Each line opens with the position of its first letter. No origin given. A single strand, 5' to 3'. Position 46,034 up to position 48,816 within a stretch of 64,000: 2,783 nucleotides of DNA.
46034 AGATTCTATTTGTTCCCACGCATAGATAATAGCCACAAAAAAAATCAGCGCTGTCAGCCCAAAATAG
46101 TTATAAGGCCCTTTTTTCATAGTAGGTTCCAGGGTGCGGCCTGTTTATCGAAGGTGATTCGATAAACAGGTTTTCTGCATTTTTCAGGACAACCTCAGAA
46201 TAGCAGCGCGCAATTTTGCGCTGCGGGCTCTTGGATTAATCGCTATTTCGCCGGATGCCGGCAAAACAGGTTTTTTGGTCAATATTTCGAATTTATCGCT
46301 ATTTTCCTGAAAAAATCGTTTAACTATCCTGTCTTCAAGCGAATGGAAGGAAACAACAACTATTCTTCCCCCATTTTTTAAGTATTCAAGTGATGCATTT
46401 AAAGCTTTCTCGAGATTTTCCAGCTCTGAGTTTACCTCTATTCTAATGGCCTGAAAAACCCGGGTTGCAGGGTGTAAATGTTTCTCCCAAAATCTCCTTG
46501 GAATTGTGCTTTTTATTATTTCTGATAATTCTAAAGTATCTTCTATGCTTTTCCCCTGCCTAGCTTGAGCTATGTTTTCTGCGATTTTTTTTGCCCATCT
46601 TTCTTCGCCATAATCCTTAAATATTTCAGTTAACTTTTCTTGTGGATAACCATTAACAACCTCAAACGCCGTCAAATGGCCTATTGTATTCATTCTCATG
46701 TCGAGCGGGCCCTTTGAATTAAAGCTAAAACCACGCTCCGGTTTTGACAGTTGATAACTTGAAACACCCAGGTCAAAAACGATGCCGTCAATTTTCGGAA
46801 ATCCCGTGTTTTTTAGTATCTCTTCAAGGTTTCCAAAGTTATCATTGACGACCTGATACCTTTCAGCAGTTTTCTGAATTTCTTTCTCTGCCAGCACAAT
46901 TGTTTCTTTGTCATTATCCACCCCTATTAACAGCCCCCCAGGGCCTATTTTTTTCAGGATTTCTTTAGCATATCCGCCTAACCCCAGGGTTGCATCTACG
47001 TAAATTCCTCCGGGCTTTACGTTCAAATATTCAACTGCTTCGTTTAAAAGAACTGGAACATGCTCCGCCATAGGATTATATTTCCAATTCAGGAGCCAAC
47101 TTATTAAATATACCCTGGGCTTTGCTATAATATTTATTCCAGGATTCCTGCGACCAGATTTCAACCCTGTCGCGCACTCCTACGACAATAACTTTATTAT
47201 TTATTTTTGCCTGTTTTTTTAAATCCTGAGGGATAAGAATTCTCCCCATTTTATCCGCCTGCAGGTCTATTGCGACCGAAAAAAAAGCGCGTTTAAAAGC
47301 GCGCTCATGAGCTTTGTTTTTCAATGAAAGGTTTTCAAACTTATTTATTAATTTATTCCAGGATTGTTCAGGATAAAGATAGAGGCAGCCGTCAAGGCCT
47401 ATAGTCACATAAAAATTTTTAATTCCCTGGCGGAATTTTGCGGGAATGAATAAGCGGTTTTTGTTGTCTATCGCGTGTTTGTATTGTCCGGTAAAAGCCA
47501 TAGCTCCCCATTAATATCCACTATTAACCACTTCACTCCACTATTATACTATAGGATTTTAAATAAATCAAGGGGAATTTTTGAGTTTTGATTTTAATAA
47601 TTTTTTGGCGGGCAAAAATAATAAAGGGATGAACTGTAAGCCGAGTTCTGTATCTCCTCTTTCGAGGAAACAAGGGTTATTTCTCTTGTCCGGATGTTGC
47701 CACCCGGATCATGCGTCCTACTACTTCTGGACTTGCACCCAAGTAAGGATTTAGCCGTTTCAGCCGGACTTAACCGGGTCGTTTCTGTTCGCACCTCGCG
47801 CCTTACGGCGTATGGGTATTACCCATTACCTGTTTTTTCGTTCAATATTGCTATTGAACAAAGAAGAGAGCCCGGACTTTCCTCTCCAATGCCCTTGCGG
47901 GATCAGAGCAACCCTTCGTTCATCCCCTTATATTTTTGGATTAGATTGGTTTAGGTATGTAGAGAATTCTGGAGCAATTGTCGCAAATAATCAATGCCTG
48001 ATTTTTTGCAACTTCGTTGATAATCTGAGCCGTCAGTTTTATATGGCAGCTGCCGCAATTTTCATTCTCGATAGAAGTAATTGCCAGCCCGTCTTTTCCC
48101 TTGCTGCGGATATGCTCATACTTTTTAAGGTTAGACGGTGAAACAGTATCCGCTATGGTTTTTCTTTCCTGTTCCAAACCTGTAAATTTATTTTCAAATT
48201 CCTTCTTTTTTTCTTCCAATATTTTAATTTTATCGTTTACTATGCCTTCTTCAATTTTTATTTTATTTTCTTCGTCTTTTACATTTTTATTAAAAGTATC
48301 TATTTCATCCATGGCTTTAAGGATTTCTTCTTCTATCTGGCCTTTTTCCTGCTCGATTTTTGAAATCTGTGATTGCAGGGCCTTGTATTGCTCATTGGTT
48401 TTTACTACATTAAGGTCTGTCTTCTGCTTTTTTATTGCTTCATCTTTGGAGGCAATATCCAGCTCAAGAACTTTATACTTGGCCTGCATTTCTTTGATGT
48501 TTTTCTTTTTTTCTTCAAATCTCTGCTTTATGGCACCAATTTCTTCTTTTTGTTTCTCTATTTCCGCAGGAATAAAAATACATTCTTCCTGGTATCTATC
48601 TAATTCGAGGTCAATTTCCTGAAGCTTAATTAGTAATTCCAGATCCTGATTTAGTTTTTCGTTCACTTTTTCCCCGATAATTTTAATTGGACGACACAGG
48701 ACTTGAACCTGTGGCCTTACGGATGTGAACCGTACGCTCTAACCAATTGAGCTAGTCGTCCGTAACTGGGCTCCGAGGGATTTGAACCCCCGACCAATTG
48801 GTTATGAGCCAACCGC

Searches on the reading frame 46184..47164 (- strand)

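Call 44: search_protein_families(library=pfam, proteins=[window:46184-47164:-])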
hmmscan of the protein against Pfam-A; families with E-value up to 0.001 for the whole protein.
window:46184-47164:- (326 aa): 3 families
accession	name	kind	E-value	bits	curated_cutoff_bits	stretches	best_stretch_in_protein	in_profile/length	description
PF01795.25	Methyltransf_5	-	2.5e-108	362.6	27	1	33-321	2-306/309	MraW methylase family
PF13847.12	Methyltransf_31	-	0.0003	20.9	27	0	56-119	8-72/145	Methyltransferase domain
PF01728.25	FtsJ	-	0.0004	20.8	24.1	0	40-133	9-100/181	FtsJ-like methyltransferase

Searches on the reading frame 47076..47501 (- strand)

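Call 44: search_protein_families(library=pfam, proteins=[window:47076-47501:-])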
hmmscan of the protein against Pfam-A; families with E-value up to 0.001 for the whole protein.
window:47076-47501:- (141 aa): 1 family
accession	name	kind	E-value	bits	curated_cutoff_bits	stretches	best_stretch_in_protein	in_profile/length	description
PF02381.23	MraZ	-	3.8e-32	110.5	23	2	3-70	2-70/72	MraZ protein, putative antitoxin-like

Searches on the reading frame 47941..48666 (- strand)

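Call 44: search_protein_families(library=pfam, proteins=[window:47941-48666:-])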
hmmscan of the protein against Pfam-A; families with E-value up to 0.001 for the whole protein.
window:47941-48666:- (241 aa): 2 families
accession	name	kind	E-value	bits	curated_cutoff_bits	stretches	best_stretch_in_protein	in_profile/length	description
PF02591.20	Zn_ribbon_9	-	7.2e-10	39.2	29.1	1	204-235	2-33/33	C4-type zinc ribbon domain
PF24481.2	CT398_CC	-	5.5e-09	36.6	27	1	15-190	1-179/180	CT398-like coiled coil hairpin domain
